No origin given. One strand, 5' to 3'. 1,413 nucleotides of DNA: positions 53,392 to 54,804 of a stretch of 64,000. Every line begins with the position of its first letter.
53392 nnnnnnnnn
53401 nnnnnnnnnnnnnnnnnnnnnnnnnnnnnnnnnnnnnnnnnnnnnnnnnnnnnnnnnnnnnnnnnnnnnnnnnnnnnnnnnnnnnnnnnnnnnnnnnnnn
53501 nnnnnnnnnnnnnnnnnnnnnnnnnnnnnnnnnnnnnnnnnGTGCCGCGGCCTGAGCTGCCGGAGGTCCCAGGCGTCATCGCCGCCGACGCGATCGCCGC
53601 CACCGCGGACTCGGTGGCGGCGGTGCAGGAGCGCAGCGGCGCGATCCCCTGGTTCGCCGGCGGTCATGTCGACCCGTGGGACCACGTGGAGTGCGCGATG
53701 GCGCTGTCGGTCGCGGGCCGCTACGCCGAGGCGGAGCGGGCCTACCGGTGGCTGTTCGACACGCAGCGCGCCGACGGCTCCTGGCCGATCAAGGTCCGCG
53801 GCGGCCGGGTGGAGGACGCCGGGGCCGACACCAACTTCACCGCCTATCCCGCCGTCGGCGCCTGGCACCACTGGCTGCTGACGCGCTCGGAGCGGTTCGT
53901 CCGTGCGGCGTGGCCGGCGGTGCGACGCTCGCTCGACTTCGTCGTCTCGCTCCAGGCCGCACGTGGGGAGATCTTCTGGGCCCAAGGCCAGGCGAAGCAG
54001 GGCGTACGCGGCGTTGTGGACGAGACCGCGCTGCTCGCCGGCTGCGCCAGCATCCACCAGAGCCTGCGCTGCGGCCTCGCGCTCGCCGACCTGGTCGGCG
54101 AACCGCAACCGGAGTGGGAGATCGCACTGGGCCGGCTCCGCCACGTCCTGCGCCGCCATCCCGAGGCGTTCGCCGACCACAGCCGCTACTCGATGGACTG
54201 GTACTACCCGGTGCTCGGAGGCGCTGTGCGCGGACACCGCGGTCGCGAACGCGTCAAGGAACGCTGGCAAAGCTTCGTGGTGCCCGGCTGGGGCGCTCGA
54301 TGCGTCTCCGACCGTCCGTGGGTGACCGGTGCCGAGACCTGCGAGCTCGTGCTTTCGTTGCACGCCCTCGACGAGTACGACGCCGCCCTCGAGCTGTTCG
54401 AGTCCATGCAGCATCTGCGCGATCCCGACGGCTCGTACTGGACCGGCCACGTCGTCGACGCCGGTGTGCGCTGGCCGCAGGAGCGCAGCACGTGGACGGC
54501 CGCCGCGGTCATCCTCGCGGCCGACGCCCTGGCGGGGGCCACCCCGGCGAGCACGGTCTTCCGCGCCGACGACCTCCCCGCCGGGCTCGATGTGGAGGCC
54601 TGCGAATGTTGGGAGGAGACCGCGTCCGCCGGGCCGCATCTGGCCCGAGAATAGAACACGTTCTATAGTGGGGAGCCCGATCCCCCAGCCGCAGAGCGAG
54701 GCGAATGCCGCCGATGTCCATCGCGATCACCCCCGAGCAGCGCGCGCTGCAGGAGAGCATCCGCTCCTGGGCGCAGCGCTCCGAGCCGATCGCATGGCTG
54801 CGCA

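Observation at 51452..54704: Glycosyltransferase, methyltransferase and terpenoid-cyclase-fold cassette between kstR and fadE34, bracketed by two KstR operators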

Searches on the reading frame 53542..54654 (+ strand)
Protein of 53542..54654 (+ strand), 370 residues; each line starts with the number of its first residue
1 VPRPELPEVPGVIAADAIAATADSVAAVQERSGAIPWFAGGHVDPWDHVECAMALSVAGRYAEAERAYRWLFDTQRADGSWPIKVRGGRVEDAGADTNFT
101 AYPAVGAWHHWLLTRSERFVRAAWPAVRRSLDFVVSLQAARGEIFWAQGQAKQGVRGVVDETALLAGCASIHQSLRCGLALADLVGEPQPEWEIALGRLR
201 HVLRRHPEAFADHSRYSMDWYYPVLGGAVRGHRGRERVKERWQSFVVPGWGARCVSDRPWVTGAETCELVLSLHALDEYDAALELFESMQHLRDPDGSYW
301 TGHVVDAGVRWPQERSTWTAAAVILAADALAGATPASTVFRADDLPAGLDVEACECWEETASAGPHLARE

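Call 4: search_protein_families(library=pfam, proteins=[window:53542-54654:+])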
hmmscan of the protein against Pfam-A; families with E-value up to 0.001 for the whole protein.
window:53542-54654:+ (370 aa): 0 families

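Call 5: search_protein_families(library=ncbifam, proteins=[window:53542-54654:+])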
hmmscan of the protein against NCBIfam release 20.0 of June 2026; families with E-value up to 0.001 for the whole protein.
window:53542-54654:+ (370 aa): 2 families
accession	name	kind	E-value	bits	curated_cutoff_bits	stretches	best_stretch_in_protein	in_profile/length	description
TIGR01577.1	oligosac_amyl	hypoth_equivalog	7.1e-08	31.5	820.7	1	47-187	299-435/616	oligosaccharide amylase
TIGR01535.1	glucan_glucosid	equivalog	4.7e-05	22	741.9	1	43-136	299-395/662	glucan 1,4-alpha-glucosidase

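Call 7: search_solved_structures(query=window:53542-54654:+, max_evalue=10, show_alignments=2)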
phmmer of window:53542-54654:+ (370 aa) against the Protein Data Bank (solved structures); distinct sequences matched with E-value up to 10: 4.
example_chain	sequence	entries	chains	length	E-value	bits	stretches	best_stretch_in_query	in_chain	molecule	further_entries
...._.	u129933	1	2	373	1.9e-134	451.9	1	6-357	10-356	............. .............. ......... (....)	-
2pl2_A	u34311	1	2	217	0.092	15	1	268-303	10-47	Hypothetical conserved protein TTC0263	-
3goc_A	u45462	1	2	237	0.26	13.5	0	292-337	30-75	Endonuclease V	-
4rd8_A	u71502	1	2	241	1.6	10.9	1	188-239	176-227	Uncharacterized protein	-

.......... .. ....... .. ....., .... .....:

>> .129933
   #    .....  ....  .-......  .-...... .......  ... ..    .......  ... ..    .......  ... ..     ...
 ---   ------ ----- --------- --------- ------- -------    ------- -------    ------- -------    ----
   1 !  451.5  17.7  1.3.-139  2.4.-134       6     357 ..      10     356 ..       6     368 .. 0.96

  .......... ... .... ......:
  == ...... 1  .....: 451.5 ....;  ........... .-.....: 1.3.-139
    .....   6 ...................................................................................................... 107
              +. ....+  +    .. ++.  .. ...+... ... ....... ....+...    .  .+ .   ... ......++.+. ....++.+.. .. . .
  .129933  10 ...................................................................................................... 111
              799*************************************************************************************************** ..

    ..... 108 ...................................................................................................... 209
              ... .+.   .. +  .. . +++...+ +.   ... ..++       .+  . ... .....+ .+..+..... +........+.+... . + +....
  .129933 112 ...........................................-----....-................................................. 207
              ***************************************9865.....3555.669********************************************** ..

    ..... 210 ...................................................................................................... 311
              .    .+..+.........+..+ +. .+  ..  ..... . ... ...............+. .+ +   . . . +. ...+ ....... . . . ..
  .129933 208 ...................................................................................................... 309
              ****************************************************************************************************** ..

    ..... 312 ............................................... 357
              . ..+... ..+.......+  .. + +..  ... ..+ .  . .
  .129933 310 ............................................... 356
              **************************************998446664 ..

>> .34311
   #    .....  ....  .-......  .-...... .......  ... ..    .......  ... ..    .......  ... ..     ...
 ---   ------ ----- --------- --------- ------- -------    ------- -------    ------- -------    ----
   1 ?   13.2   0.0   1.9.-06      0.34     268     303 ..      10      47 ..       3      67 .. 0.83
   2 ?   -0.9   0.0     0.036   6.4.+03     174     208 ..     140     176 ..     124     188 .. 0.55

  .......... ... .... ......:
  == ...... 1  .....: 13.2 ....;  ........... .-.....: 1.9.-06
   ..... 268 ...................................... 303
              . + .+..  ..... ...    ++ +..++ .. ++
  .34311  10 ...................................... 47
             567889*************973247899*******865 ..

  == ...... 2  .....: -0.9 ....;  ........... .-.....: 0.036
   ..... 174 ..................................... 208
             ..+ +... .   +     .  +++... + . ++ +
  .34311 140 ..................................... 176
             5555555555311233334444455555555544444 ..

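Call 14: find_encoding_contigs(protein=window:53542-54654:+, flank=10000, max_places=6)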
Protein window:53542-54654:+ (370 aa): no gene with exactly this product is on record in the collection.
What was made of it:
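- Tried and rejected: Exact-protein look-up of the window's MmpH: not on record (call 14).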

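Call 16: find_homologous_proteins(query=window:53542-54654:+, max_evalue=1e-10)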
Query window:53542-54654:+ (370 aa): 7682 proteins with E <= 1e-10 among 8000 candidates; the best 120 are listed.
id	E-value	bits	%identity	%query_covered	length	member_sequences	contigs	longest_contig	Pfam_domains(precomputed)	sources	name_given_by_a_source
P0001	4.9e-241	818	96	100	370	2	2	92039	-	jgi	jgi:hypothetical protein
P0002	1.6e-191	655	80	99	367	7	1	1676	-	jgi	jgi:hypothetical protein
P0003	8.6e-191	652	78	99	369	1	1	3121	-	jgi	jgi:hypothetical protein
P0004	4.7e-190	650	78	100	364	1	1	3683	-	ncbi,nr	ncbi:MAG: prenyltransferase [Actinomycetota bacterium]|nr:prenyltransferase [Actinomycetota bacteriu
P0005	7.7e-190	649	78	100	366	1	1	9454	-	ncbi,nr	ncbi:MAG: prenyltransferase [Actinomycetota bacterium]|nr:prenyltransferase [Actinomycetota bacteriu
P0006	2.2e-188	644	79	99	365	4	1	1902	-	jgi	-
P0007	2.9e-185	634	77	99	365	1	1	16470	-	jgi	jgi:hypothetical protein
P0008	1.9e-184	631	75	100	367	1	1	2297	-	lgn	-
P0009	3.6e-183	627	76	100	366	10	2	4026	-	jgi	jgi:hypothetical protein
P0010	3.0e-181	621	76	99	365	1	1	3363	-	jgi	jgi:hypothetical protein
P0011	4.0e-181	620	77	96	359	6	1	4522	-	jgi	jgi:hypothetical protein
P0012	2.4e-180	618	78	96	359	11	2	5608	-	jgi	jgi:hypothetical protein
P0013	5.8e-180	617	74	100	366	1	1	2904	-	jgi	-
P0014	1.0e-179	616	77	96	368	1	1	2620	-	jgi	jgi:hypothetical protein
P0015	3.5e-179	614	74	100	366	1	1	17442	-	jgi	-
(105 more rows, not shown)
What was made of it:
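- JGI already names some homologues 'MMP endo-(1,4)-3-O-methyl-alpha-D-mannosidase' (call 16). The database name 'prenyltransferase' attached to homologues (call 16).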

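Call 17: find_encoding_contigs(protein=P0001, flank=10000, max_places=4)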
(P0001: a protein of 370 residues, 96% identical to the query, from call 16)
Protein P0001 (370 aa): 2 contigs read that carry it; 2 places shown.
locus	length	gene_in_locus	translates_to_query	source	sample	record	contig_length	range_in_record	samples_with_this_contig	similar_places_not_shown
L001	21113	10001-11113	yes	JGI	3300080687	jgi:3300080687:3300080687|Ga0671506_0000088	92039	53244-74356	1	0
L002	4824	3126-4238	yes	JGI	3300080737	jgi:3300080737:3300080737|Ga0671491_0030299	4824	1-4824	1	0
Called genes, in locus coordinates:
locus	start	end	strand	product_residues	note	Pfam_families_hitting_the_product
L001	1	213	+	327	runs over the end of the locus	PF02470:MlaD, PF11887:Mce4_CUP1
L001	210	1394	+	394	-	PF02470:MlaD, PF11887:Mce4_CUP1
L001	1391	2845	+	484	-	PF02470:MlaD, PF11887:Mce4_CUP1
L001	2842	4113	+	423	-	PF02470:MlaD, PF11887:Mce4_CUP1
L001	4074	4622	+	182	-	-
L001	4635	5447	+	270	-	-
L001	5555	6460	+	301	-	PF00106:adh_short, PF08659:KR, PF13561:adh_short_C2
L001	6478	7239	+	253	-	PF00106:adh_short, PF08659:KR, PF13561:adh_short_C2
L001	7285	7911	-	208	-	PF00440:TetR_N, PF17925:TetR_C_20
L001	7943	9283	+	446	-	PF13439:Glyco_transf_4, PF13579:Glyco_trans_4_4, PF20706:GT4-conflict, PF00534:Glycos_transf_1, PF13692:Glyco_trans_1_4, PF13524:Glyco_trans_1_2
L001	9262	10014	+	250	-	PF01209:Ubie_methyltran, PF02353:CMAS (faint), PF13489:Methyltransf_23, PF08241:Methyltransf_11, PF08242:Methyltransf_12, PF13649:Methyltransf_25, PF13847:Methyltransf_31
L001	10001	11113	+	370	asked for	-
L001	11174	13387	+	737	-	PF02771:Acyl-CoA_dh_N, PF00441:Acyl-CoA_dh_1, PF02771:Acyl-CoA_dh_N (weak), PF02770:Acyl-CoA_dh_M, PF00441:Acyl-CoA_dh_1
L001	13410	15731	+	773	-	PF02771:Acyl-CoA_dh_N, PF00441:Acyl-CoA_dh_1, PF08028:Acyl-CoA_dh_2 (weak), PF02771:Acyl-CoA_dh_N, PF02770:Acyl-CoA_dh_M, PF00441:Acyl-CoA_dh_1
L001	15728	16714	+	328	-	PF13452:FAS1_DH_region, PF12172:zf-ChsH2, PF01796:OB_ChsH2_C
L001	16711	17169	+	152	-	PF01575:MaoC_dehydratas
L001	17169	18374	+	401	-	PF00108:Thiolase_N (faint), PF22691:Thiolase_C_1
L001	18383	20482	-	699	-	PF00672:HAMP, PF00990:GGDEF, PF00563:EAL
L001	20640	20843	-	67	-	-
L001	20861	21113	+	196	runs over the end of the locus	PF13302:Acetyltransf_3, PF00583:Acetyltransf_1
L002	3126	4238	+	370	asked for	-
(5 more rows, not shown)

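Call 18: find_encoding_contigs(protein=P0007, flank=10000, max_places=3)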
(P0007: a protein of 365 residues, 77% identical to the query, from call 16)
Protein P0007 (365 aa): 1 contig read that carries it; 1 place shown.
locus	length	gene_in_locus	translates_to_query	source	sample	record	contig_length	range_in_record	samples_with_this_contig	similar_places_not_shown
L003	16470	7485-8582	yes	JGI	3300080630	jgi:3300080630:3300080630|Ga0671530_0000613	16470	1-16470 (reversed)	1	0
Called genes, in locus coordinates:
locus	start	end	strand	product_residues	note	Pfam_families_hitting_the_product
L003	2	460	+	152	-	?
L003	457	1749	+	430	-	PF02470:MlaD, PF11887:Mce4_CUP1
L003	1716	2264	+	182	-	-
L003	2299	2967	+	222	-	-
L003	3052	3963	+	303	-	PF00106:adh_short, PF08659:KR, PF13561:adh_short_C2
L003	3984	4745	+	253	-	PF00106:adh_short, PF08659:KR, PF13561:adh_short_C2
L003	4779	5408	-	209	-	PF00440:TetR_N, PF17925:TetR_C_20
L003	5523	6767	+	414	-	PF13439:Glyco_transf_4, PF13579:Glyco_trans_4_4, PF20706:GT4-conflict, PF00534:Glycos_transf_1, PF13692:Glyco_trans_1_4, PF13524:Glyco_trans_1_2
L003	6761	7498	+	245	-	PF01209:Ubie_methyltran, PF13489:Methyltransf_23, PF13847:Methyltransf_31, PF08241:Methyltransf_11, PF08242:Methyltransf_12, PF13649:Methyltransf_25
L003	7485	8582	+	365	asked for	-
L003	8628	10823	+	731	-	PF02771:Acyl-CoA_dh_N, PF00441:Acyl-CoA_dh_1, PF02771:Acyl-CoA_dh_N, PF02770:Acyl-CoA_dh_M, PF00441:Acyl-CoA_dh_1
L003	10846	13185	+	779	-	PF02771:Acyl-CoA_dh_N, PF00441:Acyl-CoA_dh_1, PF08028:Acyl-CoA_dh_2 (weak), PF02771:Acyl-CoA_dh_N, PF02770:Acyl-CoA_dh_M, PF00441:Acyl-CoA_dh_1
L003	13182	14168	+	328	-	PF13452:FAS1_DH_region, PF12172:zf-ChsH2, PF01796:OB_ChsH2_C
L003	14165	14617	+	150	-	PF01575:MaoC_dehydratas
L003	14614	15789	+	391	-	PF00108:Thiolase_N (weak), PF22691:Thiolase_C_1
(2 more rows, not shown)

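Call 19: find_encoding_contigs(protein=P0015, flank=10000, max_places=3)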
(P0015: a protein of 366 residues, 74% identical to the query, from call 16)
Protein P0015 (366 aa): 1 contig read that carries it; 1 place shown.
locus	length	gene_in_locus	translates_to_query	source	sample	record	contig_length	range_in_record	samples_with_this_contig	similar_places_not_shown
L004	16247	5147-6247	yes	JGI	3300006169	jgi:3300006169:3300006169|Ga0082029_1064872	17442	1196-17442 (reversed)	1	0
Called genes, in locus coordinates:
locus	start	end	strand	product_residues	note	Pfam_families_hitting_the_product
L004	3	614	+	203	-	?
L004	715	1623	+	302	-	PF00106:adh_short, PF08659:KR, PF13561:adh_short_C2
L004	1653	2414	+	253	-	PF00106:adh_short, PF08659:KR, PF13561:adh_short_C2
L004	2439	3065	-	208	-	PF00440:TetR_N, PF17925:TetR_C_20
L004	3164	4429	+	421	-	PF13439:Glyco_transf_4, PF13579:Glyco_trans_4_4, PF20706:GT4-conflict, PF00534:Glycos_transf_1, PF13692:Glyco_trans_1_4, PF13524:Glyco_trans_1_2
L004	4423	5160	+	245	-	PF01209:Ubie_methyltran, PF13489:Methyltransf_23, PF13847:Methyltransf_31, PF08241:Methyltransf_11, PF08242:Methyltransf_12, PF13649:Methyltransf_25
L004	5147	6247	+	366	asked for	-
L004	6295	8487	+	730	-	PF02771:Acyl-CoA_dh_N, PF00441:Acyl-CoA_dh_1, PF02771:Acyl-CoA_dh_N, PF02770:Acyl-CoA_dh_M, PF00441:Acyl-CoA_dh_1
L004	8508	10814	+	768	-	PF02771:Acyl-CoA_dh_N, PF00441:Acyl-CoA_dh_1, PF02771:Acyl-CoA_dh_N, PF02770:Acyl-CoA_dh_M, PF00441:Acyl-CoA_dh_1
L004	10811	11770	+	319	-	PF13452:FAS1_DH_region, PF12172:zf-ChsH2, PF01796:OB_ChsH2_C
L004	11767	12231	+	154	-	PF01575:MaoC_dehydratas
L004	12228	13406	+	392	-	PF00108:Thiolase_N, PF22691:Thiolase_C_1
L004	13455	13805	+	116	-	-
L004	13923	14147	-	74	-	-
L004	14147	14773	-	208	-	PF04402:SIMPL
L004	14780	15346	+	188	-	PF13302:Acetyltransf_3, PF00583:Acetyltransf_1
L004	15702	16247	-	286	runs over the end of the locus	PF22622:MFE-2_hydrat-2_N, PF13452:FAS1_DH_region (weak), PF01575:MaoC_dehydratas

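Call 21: find_related_loci(query=A1, collection=genome_contigs, flank=10000)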
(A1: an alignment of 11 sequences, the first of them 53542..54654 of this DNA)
Query A1 (370 aa) in genome_contigs; peptide patterns used: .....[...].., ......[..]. (x = any residue, [..] = any of these).
600 stretches matched a pattern (row limit reached: there are more); 599 encode a relative of the query (tblastn E <= 1e-3); the best 80 are kept; 80 distinct loci.
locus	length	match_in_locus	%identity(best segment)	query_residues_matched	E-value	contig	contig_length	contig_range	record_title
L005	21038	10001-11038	63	7-358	1e-136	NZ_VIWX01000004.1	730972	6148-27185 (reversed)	Saccharopolyspora dendranthemae strain DSM 46699 Ga0310433_14, whole genome shotgun sequence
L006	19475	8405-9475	59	4-364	1e-134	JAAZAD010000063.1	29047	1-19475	MAG: Rhodococcus sp. (in: high G+C Gram-positive bacteria) isolate AS06rmzACSIP_394 73478_AS06, whole genome shotgun seq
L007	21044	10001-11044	60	4-356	1e-134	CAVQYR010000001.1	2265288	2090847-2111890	MAG: uncultured Actinomycetota bacterium isolate MFD00032.bin.1.47 genome assembly, contig: contig_15627, whole genome s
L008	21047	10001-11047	59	3-356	1e-133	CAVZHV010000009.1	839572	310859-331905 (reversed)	MAG: uncultured Actinomycetota bacterium isolate MFD02416.bin.2.144 genome assembly, contig: contig_9506, whole genome s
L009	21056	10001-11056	61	3-356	3e-133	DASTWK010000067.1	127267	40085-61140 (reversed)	MAG TPA_asm: Mycobacteriales bacterium isolate SMAG_U2386 k141_1332066, whole genome shotgun sequence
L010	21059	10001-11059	60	7-363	8e-133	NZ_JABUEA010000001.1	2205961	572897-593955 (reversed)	Rhodococcus sp. BP-334 Scoffold1, whole genome shotgun sequence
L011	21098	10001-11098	59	1-369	1e-132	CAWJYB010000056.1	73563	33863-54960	MAG: uncultured Actinomycetota bacterium isolate MFD03975.bin.1.33 genome assembly, contig: contig_99305, whole genome s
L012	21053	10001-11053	58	1-356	3e-131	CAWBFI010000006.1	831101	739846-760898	MAG: uncultured Actinomycetota bacterium isolate MFD02579.bin.1.4 genome assembly, contig: contig_18525, whole genome sh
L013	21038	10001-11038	61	5-355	8e-131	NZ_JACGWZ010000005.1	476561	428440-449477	Halosaccharopolyspora lacisalsi strain DSM 45975 Ga0197584_05, whole genome shotgun sequence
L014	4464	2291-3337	59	3-356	8e-133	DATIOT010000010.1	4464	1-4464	MAG TPA_asm: Mycobacterium sp. isolate SMAG_U15831 k141_1221050, whole genome shotgun sequence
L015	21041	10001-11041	58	5-356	1e-129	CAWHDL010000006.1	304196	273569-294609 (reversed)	MAG: uncultured Actinomycetota bacterium isolate MFD09286.bin.1.132 genome assembly, contig: contig_29622, whole genome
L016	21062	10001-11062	58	3-365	2e-129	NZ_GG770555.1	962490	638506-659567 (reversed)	Mycobacterium parascrofulaceum ATCC BAA-614 SCAFFOLD3, whole genome shotgun sequence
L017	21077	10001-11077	57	2-363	1e-128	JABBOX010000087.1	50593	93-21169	MAG: Phycicoccus sp. isolate KJC.3 NODE_31_length_50593_cov_4.03251, whole genome shotgun sequence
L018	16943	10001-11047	62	8-359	2e-128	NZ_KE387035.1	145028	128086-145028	Saccharomonospora iraqiensis subsp. iraqiensis strain IQ-H1 ActirDRAFT_Scaffold104.11, whole genome shotgun sequence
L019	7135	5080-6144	58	5-356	5e-128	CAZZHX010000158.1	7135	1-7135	MAG TPA_asm: uncultured Mycobacterium sp. isolate SRP142039_co2_363 genome assembly, contig: NODE_10360_length_7135_cov_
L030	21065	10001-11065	57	1-356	2e-119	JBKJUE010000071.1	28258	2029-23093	MAG: Nocardioides sp. isolate ant_bin.65 S1Ck117_2234569_flag_0_multi_28.9901_len_28258, whole genome shotgun sequence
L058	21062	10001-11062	75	6-362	3e-160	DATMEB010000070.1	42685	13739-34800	MAG TPA_asm: Nocardioidaceae bacterium isolate SMAG_U13424 k141_2347446, whole genome shotgun sequence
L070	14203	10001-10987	57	7-341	1e-110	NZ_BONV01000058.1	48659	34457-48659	Planotetraspora kaengkrachanensis strain NBRC 104272 sequence58, whole genome shotgun sequence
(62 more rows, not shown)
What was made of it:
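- On MMP biosynthesis/recycling gene cluster: The source is an uncultured actinomycete: closest match a JGI metagenome contig, closest genome a Nocardioidaceae MAG (calls 17, 21).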

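Call 26: search_solved_structures(query=L016:11105-11785:-, max_evalue=0.001)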
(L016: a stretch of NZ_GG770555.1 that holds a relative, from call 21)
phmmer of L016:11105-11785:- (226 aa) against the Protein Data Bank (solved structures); distinct sequences matched with E-value up to 0.001: 1.
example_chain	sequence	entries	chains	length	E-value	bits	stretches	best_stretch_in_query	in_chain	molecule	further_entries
6g7d_A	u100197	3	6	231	6.4e-110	369.3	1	9-220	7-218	Methyltransferase domain protein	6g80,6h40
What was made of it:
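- meT1 was verified against PDB 6G7D (call 26).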

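Call 64: search_protein_families(library=pfam, proteins=[L070:6668-7693:-, L030:11102-11731:-])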
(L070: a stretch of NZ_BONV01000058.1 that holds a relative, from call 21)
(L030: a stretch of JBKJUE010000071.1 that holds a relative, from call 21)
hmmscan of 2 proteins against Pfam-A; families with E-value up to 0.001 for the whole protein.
L070:6668-7693:- (341 aa): 4 families
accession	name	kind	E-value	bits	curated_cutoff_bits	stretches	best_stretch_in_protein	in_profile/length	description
PF16363.11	GDP_Man_Dehyd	-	1.7e-125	419.4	27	1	6-320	1-332/332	GDP-mannose 4,6 dehydratase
PF01370.27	Epimerase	-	4e-67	226.6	20.9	1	5-253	1-240/240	NAD dependent epimerase/dehydratase family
PF05368.20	NmrA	-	3.3e-07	30.6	27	1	2-71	2-70/298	NmrA-like family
PF04321.23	RmlD_sub_bind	-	6e-06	26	27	1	4-198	2-160/287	RmlD substrate binding domain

L030:11102-11731:- (210 aa): 1 family
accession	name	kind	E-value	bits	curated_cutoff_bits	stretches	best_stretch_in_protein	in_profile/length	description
PF13578.12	Methyltransf_24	-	7e-22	78.7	26.3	1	41-169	1-105/105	Methyltransferase domain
